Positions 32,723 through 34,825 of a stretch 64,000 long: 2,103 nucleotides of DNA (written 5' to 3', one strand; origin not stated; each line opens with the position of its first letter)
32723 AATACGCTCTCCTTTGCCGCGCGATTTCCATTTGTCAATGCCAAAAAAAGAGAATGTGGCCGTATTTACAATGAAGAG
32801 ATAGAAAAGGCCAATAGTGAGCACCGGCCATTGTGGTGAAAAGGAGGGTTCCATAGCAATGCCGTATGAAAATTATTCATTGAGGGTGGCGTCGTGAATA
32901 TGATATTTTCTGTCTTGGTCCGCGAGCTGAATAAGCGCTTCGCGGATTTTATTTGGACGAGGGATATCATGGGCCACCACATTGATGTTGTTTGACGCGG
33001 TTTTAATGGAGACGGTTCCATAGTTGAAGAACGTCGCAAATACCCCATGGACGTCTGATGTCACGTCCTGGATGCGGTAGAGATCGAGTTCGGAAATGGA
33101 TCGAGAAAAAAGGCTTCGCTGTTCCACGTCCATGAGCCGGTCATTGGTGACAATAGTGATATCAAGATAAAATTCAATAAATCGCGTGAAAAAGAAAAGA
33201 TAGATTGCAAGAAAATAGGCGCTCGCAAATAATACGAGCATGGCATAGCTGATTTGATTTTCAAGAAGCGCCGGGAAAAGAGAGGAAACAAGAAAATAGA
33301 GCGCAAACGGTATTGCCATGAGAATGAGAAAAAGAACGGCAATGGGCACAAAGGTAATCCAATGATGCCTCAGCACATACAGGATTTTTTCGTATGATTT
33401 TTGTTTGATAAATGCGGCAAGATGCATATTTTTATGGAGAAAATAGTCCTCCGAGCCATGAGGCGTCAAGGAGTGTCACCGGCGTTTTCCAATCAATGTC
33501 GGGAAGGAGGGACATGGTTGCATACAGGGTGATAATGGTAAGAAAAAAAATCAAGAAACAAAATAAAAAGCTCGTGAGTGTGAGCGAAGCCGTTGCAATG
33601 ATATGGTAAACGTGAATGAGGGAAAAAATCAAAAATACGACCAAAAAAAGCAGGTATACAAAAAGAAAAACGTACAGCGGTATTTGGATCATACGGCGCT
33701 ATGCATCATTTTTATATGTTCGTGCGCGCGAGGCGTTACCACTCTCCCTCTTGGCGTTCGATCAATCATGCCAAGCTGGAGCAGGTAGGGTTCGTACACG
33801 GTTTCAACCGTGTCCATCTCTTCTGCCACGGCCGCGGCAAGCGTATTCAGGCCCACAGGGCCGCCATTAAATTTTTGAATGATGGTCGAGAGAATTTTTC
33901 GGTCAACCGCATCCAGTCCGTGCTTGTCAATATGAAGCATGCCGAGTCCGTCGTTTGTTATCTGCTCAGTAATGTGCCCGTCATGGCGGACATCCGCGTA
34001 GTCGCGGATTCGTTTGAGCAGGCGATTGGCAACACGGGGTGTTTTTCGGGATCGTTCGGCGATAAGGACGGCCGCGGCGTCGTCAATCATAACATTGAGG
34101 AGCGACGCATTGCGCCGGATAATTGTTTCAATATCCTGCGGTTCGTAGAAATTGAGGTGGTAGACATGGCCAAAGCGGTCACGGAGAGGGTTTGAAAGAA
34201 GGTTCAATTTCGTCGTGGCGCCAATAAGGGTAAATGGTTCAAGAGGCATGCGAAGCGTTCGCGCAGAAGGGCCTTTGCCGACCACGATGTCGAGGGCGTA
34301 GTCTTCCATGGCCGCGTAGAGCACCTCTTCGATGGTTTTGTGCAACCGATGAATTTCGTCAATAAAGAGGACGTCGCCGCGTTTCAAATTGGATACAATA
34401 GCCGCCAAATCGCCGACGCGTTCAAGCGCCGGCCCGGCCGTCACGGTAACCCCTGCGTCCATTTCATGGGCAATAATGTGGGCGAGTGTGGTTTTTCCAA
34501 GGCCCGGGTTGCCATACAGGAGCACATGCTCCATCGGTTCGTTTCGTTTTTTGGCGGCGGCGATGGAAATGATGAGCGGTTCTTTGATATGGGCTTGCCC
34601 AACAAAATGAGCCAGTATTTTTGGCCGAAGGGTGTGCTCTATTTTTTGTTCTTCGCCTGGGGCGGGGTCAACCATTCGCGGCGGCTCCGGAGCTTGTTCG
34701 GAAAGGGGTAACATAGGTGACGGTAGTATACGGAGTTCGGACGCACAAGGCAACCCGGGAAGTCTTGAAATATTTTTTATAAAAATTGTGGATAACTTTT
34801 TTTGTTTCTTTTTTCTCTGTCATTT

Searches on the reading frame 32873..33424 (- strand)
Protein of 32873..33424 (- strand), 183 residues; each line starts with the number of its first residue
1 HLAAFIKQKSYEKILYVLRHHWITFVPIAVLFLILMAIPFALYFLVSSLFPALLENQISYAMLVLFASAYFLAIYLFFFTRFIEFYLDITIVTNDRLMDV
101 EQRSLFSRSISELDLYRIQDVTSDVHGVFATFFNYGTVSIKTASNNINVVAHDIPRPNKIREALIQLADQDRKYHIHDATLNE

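Call 40: find_related_loci(query=A1, collection=metagenome_contigs, flank=10000)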
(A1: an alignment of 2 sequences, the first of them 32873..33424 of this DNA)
Query A1 (183 aa) in metagenome_contigs; peptide patterns used: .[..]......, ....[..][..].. (x = any residue, [..] = any of these).
599 stretches matched a pattern (row limit reached: there are more); 2 encode a relative of the query (tblastn E <= 1e-3); 2 distinct loci.
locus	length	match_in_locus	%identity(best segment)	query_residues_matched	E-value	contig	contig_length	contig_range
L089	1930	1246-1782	59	1-179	1e-74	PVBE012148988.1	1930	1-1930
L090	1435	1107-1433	60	2-110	5e-42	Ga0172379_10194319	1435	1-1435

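Call 41: find_homologous_proteins(query=window:32873-33424:-, max_evalue=1e-10)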
Query window:32873-33424:- (183 aa): 365 proteins with E <= 1e-10 among 465 candidates; the best 120 are listed.
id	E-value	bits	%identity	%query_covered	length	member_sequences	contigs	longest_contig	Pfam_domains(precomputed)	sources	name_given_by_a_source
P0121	2.9e-111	387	100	100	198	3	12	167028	PF03703.21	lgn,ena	-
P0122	2.5e-72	261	67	96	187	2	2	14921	PF03703.21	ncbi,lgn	-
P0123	3.3e-72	260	65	96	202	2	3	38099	PF03703.21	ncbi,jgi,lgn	-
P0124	6.7e-70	253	61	100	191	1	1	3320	PF03703.21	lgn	-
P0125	9.2e-70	252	64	96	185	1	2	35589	PF03703.21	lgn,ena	-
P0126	1.8e-69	251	66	97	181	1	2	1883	PF03703.21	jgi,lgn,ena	-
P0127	3.0e-68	247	61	96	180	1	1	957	PF03703.21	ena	-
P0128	1.2e-67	245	62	97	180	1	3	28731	PF03703.21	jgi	jgi:membrane protein YdbS with pleckstrin-like domain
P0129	1.9e-67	245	61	95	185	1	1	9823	PF03703.21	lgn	-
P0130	5.3e-67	243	59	98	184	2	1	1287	PF03703.21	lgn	-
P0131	8.7e-67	243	59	100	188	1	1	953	PF03703.21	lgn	-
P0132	1.2e-66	242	60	96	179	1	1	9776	PF03703.21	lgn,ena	-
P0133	3.9e-66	241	61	95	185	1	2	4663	PF03703.21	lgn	-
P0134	4.2e-66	240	61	96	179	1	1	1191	PF03703.21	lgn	-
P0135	8.0e-66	240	59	97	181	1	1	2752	PF03703.21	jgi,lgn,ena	-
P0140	2.7e-65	238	65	93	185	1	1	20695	PF03703.21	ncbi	-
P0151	4.0e-64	234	61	96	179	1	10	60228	PF03703.21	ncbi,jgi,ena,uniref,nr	ncbi:MAG: hypothetical protein A2921_02190 [Candidatus Magasanikbacteria bacterium RIFCSPLOWO2_01_FU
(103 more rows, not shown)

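Call 42: find_encoding_contigs(protein=P0123, flank=10000, max_places=1)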
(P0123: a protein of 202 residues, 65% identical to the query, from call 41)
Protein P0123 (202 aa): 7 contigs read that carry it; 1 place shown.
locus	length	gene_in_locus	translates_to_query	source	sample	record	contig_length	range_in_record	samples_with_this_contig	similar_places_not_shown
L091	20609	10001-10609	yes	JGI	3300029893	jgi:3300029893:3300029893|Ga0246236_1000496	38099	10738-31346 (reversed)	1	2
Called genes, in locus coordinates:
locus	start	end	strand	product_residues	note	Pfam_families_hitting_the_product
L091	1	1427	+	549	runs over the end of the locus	-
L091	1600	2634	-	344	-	PF00268:Ribonuc_red_sm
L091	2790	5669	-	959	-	PF03477:ATP-cone, PF00317:Ribonuc_red_lgN, PF02867:Ribonuc_red_lgC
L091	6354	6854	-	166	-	-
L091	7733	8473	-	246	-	PF01978:TrmB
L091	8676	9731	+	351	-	PF05496:RuvB_N, PF00004:AAA, PF07728:AAA_5, PF17864:AAA_lid_4, PF05491:WHD_RuvB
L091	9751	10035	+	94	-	-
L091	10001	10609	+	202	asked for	PF03703:bPH_2 (weak)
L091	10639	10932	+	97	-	PF06961:DUF1294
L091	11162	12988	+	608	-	PF00456:Transketolase_N, PF13292:DXP_synthase_N, PF09364:XFP_N (faint), PF00676:E1_dh, PF02779:Transket_pyr, PF22613:Transketolase_C_1 (weak), PF02780:Transketolase_C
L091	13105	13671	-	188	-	PF08207:EFP_N, PF01132:EFP, PF09285:Elong-fact-P_C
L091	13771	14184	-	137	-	PF05635:23S_rRNA_IVP, PF22296:bAvd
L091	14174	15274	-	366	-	PF00152:tRNA-synt_2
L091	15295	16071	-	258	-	PF00117:GATase, PF07722:Peptidase_C26 (weak)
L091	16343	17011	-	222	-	PF01255:Prenyltransf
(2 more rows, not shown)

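Call 43: find_encoding_contigs(protein=P0125, flank=10000, max_places=1)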
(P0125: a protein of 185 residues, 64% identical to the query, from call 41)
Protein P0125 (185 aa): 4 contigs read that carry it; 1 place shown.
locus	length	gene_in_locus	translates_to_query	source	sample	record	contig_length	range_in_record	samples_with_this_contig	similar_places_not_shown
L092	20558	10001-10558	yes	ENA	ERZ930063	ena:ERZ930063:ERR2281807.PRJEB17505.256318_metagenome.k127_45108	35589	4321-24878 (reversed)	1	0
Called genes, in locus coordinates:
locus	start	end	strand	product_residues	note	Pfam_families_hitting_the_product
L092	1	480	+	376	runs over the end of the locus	-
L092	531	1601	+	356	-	PF01594:AI-2E_transport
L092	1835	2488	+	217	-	PF01255:Prenyltransf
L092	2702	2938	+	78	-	-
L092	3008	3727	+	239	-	-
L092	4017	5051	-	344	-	PF00268:Ribonuc_red_sm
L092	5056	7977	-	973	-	PF03477:ATP-cone, PF00317:Ribonuc_red_lgN, PF02867:Ribonuc_red_lgC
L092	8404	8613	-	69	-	-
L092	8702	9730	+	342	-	PF06068:TIP49 (faint), PF05496:RuvB_N, PF00004:AAA, PF07728:AAA_5, PF17864:AAA_lid_4, PF05491:WHD_RuvB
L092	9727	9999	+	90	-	-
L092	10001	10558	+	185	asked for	PF03703:bPH_2 (weak)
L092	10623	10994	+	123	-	-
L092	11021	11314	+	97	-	PF06961:DUF1294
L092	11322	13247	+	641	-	PF13292:DXP_synthase_N, PF00456:Transketolase_N, PF00676:E1_dh, PF02775:TPP_enzyme_C (faint), PF02779:Transket_pyr, PF02780:Transketolase_C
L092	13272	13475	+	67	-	-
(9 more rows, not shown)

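Call 44: find_encoding_contigs(protein=P0140, flank=10000, max_places=1)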
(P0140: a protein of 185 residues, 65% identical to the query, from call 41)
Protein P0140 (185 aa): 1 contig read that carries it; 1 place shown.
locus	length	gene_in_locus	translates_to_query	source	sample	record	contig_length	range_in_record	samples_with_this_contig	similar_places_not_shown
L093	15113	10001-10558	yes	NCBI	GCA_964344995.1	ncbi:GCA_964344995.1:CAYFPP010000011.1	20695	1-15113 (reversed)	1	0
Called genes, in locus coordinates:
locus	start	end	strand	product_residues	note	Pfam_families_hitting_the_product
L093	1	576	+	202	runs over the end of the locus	PF01594:AI-2E_transport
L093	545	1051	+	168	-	PF01594:AI-2E_transport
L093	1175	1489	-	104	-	-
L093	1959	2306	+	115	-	-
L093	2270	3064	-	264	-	PF00696:AA_kinase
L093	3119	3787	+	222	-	PF01255:Prenyltransf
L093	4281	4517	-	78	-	-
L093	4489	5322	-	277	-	-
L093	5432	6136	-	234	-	PF02867:Ribonuc_red_lgC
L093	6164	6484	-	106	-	PF02867:Ribonuc_red_lgC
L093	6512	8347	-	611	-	PF03477:ATP-cone, PF00317:Ribonuc_red_lgN, PF02867:Ribonuc_red_lgC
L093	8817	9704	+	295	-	PF05496:RuvB_N, PF20720:nSTAND3 (weak), PF00004:AAA, PF07728:AAA_5, PF17864:AAA_lid_4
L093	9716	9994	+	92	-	-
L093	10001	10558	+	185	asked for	PF03703:bPH_2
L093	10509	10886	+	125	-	PF06961:DUF1294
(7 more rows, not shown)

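Call 45: find_encoding_contigs(protein=P0151, flank=10000, max_places=1)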
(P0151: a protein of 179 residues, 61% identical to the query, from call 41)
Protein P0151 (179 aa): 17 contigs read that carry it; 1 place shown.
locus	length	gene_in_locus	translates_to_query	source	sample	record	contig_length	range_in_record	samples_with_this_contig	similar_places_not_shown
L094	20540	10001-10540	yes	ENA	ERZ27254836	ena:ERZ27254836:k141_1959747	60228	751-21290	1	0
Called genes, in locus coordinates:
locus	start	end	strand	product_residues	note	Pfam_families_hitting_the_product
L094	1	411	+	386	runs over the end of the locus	?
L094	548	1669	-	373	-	PF01544:CorA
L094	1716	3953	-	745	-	PF01138:RNase_PH, PF03725:RNase_PH_C, PF01138:RNase_PH, PF00013:KH_1, PF00575:S1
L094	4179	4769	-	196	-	PF01936:NYN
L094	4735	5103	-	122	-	PF00312:Ribosomal_S15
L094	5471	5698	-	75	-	-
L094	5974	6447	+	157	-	PF02502:LacAB_rpiB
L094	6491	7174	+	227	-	PF00834:Ribul_P_3_epim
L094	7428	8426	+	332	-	PF00070:Pyr_redox (faint), PF00890:FAD_binding_2 (faint), PF07992:Pyr_redox_2, PF13738:Pyr_redox_3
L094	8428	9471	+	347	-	PF01078:Mg_chelatase (faint), PF05496:RuvB_N, PF00004:AAA, PF07728:AAA_5, PF17864:AAA_lid_4, PF05491:WHD_RuvB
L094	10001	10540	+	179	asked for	PF03703:bPH_2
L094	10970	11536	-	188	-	PF08207:EFP_N, PF01132:EFP, PF09285:Elong-fact-P_C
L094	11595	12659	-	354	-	PF00152:tRNA-synt_2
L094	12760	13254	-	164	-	-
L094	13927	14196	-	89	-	-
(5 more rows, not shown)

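Call 99: find_encoding_contigs(protein=P0122, flank=10000, max_places=1)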
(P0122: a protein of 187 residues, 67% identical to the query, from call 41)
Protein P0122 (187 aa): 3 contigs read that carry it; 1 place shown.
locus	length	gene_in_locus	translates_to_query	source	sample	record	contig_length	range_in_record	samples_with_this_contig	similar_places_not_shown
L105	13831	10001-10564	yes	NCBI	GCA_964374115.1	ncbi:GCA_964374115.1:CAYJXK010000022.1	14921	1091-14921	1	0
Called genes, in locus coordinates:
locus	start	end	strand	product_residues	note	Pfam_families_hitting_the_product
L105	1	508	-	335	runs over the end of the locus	PF00294:PfkB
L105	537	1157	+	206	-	-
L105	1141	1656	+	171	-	PF13529:Peptidase_C39_2, PF03412:Peptidase_C39, PF11814:DUF3335 (faint)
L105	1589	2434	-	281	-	PF01063:Aminotran_4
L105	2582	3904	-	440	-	PF05958:tRNA_U5-meth_tr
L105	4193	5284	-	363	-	PF00268:Ribonuc_red_sm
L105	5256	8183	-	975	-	PF03477:ATP-cone, PF00317:Ribonuc_red_lgN, PF02867:Ribonuc_red_lgC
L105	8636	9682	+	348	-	PF05496:RuvB_N, PF00004:AAA, PF07728:AAA_5, PF17864:AAA_lid_4, PF05491:WHD_RuvB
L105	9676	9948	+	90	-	-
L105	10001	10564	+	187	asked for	PF03703:bPH_2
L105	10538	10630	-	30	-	-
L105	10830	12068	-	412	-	PF05697:Trigger_N, PF00254:FKBP_C, PF05698:Trigger_C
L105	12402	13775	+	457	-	PF01476:LysM, PF23446:LysM1_NFP_LYK (faint), PF23473:LysM3_LYK4_5, PF01476:LysM, PF01551:Peptidase_M23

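Call 100: find_encoding_contigs(protein=P0128, flank=10000, max_places=1)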
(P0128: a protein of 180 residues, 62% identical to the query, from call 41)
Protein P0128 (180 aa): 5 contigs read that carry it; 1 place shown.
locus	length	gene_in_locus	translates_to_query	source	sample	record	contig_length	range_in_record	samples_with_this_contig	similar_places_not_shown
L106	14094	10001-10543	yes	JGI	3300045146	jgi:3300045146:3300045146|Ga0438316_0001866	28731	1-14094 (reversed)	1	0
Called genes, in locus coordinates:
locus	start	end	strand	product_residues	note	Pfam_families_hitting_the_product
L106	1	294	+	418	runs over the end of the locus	PF12704:MacB_PCD, PF02687:FtsX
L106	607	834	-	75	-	-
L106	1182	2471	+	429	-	PF01938:TRAM (weak), PF05958:tRNA_U5-meth_tr, PF13847:Methyltransf_31 (weak)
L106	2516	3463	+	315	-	PF00294:PfkB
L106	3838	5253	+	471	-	PF05221:AdoHcyase, PF00670:AdoHcyase_NAD, PF02826:2-Hacid_dh_C, PF07991:KARI_N (weak)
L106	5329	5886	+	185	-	PF00293:NUDIX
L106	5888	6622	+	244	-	PF01479:S4, PF00849:PseudoU_synth_2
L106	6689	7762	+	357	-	PF01594:AI-2E_transport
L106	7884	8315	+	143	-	-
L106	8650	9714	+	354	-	PF05673:DUF815 (faint), PF05496:RuvB_N, PF00004:AAA, PF07728:AAA_5, PF13173:AAA_14 (faint), PF17864:AAA_lid_4, PF05491:WHD_RuvB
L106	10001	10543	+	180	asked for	PF03703:bPH_2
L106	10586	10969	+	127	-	PF06961:DUF1294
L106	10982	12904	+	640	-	PF00456:Transketolase_N, PF13292:DXP_synthase_N, PF00676:E1_dh, PF02775:TPP_enzyme_C (weak), PF02779:Transket_pyr, PF02780:Transketolase_C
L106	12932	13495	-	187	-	PF08207:EFP_N, PF01132:EFP, PF09285:Elong-fact-P_C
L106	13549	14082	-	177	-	PF00152:tRNA-synt_2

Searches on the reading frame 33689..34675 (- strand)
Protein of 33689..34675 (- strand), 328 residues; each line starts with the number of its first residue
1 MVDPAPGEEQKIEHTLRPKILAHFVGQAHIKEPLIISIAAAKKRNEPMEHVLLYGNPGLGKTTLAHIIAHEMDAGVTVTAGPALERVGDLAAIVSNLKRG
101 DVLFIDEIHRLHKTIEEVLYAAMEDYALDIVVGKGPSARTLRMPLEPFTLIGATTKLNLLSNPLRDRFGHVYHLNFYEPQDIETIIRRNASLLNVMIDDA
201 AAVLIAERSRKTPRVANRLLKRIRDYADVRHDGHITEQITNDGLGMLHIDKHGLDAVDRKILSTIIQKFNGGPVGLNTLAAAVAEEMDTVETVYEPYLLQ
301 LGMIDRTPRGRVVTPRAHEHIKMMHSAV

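Call 20: find_related_loci(query=window:33689-34675:-, collection=genome_contigs, flank=10000)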
Query window:33689-34675:- (328 aa) in genome_contigs; peptide patterns used: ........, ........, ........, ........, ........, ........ (x = any residue, [..] = any of these).
149 stretches matched a pattern; 118 encode a relative of the query (tblastn E <= 1e-3); the best 80 are kept; 80 distinct loci.
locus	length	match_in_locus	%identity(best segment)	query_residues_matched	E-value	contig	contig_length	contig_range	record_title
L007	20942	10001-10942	75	8-321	8e-157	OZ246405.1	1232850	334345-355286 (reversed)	MAG: uncultured Gammaproteobacteria bacterium isolate ERP019367_co1_70 genome assembly, chromosome: 1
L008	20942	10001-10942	63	8-321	2e-126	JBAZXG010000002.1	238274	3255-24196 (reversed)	MAG: Patescibacteria group bacterium isolate SO_2017_GW1_50 NODE_409_length_238274_cov_1.725329_OW334_2017, whole genome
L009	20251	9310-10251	59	8-321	2e-124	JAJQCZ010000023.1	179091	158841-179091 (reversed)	MAG: Lachnospiraceae bacterium isolate C.B3_11 NODE_8_length_179091_cov_22.532223, whole genome shotgun sequence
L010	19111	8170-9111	59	8-321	3e-123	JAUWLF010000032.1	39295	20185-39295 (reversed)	MAG: Chloroflexota bacterium isolate CSMAG_2365 CSMAG_2365_k141_783021_length_39295_cov_26.9847, whole genome shotgun se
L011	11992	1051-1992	58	8-321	2e-123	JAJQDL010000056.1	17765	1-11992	MAG: Lachnospiraceae bacterium isolate MI.10_15 NODE_718_length_17765_cov_6.060023, whole genome shotgun sequence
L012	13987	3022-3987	56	7-325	3e-121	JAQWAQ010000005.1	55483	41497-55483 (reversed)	MAG: Negativicutes bacterium isolate STF2_20 NODE_1102_length_55483_cov_3.137510_Sandtown_F2, whole genome shotgun seque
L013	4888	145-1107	55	3-323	5e-122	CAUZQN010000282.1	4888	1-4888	MAG: uncultured Candidatus Binatia bacterium isolate CB6_Bottom.39 genome assembly, contig: Ga0310122_10013589, whole ge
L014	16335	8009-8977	58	5-327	2e-121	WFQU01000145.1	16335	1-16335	MAG: Anaerolineae bacterium isolate S014_14_esom k151_50050, whole genome shotgun sequence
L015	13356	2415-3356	58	8-321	6e-121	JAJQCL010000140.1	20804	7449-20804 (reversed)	MAG: Lachnospiraceae bacterium isolate C.7_11 NODE_233_length_20804_cov_4.149116, whole genome shotgun sequence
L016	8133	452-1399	57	6-323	1e-120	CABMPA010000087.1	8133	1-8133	MAG: uncultured Megasphaera sp. isolate MGYG-HGUT-02555 genome assembly, contig: GUT_GENOME148816_87, whole genome shotg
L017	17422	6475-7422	57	6-323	3e-120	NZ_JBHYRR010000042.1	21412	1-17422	Megasphaera sp. WILCCON 0056 NODE_42_length_21412_cov_508.702180, whole genome shotgun sequence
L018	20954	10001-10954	57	4-323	3e-120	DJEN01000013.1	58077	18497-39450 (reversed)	MAG TPA_asm: Megasphaera sp. UBA5897 UBA5897_contig_5807, whole genome shotgun sequence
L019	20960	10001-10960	58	7-323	2e-120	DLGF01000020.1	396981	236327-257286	MAG TPA_asm: Sporomusaceae bacterium UBA7701 UBA7701_contig_163, whole genome shotgun sequence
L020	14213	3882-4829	57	6-323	2e-120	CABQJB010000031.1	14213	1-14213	MAG TPA_asm: uncultured Megasphaera sp. isolate MGYG-HGUT-00612 genome assembly, contig: GUT_GENOME018684_31, whole geno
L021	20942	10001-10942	57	8-321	1e-120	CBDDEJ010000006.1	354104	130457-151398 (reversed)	MAG: Dehalococcoidia bacterium isolate 49c8d7ff-4838-46bf-a9ef-c42a27772ead genome assembly, contig: contig_6, whole gen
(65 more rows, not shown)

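Call 88: search_protein_families(library=pfam, proteins=[L007:12201-14603:-], max_evalue=0.01)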
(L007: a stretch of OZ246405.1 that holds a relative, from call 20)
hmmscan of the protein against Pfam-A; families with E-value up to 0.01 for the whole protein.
L007:12201-14603:- (800 aa): 1 family
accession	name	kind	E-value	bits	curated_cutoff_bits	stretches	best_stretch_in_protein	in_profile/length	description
PF00526.23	Dicty_CTDC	-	1.1e-32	111.9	27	8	497-521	1-24/24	Dictyostelium (slime mold) repeat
